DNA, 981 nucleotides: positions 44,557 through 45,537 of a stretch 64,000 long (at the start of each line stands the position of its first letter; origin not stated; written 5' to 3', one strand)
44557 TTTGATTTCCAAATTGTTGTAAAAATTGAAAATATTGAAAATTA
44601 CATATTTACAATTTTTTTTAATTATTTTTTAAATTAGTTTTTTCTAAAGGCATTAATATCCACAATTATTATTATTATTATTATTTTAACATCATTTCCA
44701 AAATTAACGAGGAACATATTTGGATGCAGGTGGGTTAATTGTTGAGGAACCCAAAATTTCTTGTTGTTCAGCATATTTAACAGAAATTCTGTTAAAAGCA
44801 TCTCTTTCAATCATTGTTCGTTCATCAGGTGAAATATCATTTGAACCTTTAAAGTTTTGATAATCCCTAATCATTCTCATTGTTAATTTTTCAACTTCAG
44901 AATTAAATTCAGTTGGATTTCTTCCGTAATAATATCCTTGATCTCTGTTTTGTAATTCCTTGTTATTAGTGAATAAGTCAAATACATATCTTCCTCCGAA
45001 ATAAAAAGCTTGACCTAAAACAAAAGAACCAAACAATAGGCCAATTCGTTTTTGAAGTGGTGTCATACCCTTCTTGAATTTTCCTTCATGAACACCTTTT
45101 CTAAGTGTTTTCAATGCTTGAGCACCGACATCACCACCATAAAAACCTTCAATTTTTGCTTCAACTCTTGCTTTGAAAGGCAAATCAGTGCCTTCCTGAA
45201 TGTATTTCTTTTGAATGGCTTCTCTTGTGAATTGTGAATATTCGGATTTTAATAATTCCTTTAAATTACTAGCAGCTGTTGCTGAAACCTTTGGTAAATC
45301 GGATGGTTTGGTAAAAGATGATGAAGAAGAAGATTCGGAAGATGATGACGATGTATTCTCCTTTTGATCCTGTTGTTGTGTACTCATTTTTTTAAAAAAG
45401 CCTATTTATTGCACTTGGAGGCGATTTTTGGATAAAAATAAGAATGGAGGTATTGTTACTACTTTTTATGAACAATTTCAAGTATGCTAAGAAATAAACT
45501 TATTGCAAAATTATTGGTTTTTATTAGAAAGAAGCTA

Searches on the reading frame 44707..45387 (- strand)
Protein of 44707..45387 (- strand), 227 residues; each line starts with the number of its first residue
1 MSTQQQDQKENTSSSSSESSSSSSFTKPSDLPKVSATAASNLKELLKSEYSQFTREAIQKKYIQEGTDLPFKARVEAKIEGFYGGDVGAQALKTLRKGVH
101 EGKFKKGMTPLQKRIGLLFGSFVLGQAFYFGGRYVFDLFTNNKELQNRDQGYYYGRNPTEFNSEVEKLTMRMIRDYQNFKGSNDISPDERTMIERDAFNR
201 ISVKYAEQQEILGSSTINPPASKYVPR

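Call 70: list_cluster_members(proteins=[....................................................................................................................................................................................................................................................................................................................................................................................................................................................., window:44707-45387:-, window:42847-43917:-])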
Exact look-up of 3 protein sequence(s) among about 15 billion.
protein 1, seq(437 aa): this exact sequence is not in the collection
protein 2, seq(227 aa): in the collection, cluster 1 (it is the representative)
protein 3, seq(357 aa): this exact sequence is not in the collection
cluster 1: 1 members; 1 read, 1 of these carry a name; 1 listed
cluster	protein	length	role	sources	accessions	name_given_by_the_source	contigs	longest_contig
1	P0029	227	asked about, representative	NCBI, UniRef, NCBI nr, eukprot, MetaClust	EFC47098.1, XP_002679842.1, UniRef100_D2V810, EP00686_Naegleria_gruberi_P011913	predicted protein [Naegleria gruberi] | Predicted protein n=1 Tax=Naegleria gruberi TaxID=5762 RepID=D2V810_NAEGR | uncharacterized protein NAEGRDRAFT_47410 [Naegleria gruberi]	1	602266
